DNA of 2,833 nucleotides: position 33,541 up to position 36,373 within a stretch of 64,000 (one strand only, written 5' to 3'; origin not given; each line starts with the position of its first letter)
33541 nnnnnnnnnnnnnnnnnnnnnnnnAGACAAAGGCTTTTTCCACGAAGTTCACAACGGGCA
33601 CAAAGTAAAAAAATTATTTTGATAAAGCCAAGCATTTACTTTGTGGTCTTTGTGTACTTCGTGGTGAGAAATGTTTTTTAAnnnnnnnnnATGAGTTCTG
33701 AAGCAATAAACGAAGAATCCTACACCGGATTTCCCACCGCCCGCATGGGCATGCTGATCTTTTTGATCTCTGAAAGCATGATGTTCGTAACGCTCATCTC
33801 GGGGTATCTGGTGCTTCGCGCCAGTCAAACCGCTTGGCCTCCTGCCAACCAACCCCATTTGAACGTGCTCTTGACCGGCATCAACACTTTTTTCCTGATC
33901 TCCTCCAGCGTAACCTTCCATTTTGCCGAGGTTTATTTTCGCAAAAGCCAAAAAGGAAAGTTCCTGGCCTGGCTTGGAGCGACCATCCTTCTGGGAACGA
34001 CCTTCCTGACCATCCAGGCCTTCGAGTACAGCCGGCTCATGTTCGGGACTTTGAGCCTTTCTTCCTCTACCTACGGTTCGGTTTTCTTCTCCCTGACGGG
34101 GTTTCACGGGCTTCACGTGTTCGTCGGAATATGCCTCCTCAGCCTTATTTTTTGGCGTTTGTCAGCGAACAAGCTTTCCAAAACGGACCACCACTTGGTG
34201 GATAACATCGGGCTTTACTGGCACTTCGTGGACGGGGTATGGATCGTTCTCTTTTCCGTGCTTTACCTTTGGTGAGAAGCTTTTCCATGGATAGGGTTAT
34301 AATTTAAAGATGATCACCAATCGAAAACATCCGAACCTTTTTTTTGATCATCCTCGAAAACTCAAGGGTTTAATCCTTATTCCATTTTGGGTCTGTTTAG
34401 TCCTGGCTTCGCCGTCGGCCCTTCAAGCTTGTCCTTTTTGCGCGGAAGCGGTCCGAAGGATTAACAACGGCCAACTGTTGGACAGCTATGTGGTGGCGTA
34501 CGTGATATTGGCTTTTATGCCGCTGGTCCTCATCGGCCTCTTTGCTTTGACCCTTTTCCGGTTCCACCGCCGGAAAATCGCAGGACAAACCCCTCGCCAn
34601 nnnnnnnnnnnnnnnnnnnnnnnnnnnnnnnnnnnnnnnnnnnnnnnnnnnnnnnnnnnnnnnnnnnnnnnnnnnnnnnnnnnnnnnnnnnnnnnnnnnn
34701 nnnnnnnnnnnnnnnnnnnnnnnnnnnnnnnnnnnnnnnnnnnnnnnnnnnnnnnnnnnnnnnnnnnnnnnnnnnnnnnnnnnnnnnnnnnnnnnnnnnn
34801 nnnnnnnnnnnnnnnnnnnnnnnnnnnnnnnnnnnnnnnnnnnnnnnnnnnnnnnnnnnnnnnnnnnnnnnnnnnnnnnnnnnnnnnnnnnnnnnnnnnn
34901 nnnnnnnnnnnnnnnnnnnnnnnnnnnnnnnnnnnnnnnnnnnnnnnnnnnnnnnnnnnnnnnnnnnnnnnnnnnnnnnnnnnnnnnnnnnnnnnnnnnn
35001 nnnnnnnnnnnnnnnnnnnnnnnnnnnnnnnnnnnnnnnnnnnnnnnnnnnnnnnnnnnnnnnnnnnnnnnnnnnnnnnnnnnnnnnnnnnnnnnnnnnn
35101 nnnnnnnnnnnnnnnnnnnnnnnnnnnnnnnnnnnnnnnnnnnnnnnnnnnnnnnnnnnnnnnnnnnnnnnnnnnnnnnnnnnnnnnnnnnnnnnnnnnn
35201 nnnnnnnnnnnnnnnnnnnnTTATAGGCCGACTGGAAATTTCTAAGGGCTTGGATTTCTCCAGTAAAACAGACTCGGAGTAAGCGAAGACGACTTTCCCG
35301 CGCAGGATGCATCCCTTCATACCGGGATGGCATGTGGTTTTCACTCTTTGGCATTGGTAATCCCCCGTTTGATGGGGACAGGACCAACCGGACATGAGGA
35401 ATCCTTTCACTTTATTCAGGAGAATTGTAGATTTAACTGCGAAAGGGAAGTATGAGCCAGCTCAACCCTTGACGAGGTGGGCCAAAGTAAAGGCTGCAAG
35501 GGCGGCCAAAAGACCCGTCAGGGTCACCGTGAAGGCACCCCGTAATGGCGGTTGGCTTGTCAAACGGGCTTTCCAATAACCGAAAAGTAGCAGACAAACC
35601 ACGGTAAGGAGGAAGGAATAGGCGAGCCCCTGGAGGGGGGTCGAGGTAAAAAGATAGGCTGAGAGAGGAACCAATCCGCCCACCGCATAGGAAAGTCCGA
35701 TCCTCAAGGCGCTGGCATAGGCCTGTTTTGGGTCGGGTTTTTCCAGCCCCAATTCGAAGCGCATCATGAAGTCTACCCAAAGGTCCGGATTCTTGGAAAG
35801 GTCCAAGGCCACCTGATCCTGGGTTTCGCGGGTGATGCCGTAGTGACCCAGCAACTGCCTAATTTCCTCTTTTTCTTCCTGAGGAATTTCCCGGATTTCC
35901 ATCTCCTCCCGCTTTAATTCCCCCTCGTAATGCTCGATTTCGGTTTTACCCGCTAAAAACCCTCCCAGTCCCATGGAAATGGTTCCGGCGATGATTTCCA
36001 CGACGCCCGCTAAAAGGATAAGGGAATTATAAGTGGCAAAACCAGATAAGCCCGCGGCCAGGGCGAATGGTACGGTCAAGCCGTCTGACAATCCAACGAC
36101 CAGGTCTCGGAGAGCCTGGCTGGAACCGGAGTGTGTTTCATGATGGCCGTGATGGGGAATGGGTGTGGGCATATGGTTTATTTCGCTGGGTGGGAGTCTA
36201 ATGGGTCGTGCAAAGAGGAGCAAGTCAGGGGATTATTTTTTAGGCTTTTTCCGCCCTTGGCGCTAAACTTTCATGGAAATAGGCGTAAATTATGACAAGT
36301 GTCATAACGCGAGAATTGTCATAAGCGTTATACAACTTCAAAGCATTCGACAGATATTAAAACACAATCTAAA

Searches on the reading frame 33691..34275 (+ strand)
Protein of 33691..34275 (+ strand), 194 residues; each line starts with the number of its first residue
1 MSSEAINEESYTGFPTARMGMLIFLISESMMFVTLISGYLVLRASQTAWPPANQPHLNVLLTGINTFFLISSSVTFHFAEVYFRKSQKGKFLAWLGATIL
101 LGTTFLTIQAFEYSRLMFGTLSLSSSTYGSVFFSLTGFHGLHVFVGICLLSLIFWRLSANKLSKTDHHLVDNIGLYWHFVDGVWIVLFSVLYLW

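Call 58: search_protein_families(library=pfam, proteins=[window:33691-34275:+], max_evalue=0.00001)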
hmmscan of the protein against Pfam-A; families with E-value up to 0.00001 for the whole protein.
window:33691-34275:+ (194 aa): 1 family
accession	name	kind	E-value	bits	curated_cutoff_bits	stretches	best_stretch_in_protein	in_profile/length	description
PF00510.24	COX3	-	2.5e-31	109.9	23.8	1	18-194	77-256/258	Cytochrome c oxidase subunit III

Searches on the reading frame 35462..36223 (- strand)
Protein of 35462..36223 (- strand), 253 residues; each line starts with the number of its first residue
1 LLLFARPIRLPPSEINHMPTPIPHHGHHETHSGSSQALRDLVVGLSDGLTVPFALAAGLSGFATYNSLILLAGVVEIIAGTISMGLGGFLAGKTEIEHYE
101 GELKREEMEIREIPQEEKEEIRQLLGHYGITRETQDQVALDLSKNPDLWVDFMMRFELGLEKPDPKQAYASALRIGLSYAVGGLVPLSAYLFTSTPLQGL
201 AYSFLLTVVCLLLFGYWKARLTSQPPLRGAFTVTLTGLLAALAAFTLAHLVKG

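Call 9: search_protein_families(library=pfam, proteins=[window:35462-36223:-], max_evalue=0.0001)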
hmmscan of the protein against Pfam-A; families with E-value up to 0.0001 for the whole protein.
window:35462-36223:- (253 aa): 1 family
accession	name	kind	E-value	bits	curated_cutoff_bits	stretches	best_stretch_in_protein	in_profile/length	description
PF01988.24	VIT1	-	1.1e-66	225.1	28.1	1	38-248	1-213/214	VIT family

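Call 67: search_protein_families(library=ncbifam, proteins=[window:35462-36223:-], max_evalue=0.00001)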
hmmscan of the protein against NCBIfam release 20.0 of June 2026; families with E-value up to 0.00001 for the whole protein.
window:35462-36223:- (253 aa): 1 family
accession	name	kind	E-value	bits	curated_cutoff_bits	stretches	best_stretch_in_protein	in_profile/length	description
TIGR00267.1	TIGR00267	hypoth_equivalog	3.2e-09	36.7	156.95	0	166-248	86-167/171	TIGR00267 family protein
